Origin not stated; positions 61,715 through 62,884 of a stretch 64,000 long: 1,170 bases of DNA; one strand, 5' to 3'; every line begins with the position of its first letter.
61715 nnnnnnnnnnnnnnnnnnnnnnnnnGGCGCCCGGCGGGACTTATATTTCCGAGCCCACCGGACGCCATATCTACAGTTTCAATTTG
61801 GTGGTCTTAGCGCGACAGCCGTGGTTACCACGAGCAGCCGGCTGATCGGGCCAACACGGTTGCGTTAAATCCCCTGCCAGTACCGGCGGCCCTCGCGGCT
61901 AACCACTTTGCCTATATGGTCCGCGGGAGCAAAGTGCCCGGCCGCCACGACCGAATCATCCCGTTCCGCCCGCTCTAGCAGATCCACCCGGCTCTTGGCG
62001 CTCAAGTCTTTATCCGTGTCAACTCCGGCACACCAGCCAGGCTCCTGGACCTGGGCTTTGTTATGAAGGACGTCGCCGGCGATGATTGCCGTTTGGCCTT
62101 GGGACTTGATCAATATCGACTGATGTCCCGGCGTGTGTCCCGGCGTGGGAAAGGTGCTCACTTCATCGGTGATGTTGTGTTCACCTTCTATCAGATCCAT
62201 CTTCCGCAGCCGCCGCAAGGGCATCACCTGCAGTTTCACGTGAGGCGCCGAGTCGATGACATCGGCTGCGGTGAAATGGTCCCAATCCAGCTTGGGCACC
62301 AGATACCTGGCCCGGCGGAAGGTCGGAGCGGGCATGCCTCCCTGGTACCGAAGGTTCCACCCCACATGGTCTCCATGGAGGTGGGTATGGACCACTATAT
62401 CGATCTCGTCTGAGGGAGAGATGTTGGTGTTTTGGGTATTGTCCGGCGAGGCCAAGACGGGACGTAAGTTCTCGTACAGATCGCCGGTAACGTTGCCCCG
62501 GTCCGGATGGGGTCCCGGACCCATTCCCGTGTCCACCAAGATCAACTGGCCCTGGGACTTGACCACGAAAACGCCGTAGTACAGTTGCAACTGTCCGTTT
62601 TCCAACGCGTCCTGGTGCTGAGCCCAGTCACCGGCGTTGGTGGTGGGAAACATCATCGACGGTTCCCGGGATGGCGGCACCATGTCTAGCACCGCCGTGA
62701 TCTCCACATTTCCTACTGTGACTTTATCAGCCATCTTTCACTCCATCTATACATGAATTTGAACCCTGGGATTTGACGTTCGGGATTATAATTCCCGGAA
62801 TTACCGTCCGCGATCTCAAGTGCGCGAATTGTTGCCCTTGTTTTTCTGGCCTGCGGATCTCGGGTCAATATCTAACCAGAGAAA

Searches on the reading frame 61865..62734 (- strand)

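Call 19: search_protein_families(library=pfam, proteins=[window:61865-62734:-], max_evalue=0.00001)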
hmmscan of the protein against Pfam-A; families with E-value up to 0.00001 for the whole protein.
window:61865-62734:- (289 aa): 1 family
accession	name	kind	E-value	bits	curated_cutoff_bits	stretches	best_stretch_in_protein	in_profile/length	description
PF00753.33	Lactamase_B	-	2.6e-16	60.6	22.7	1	109-267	42-196/196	Metallo-beta-lactamase superfamily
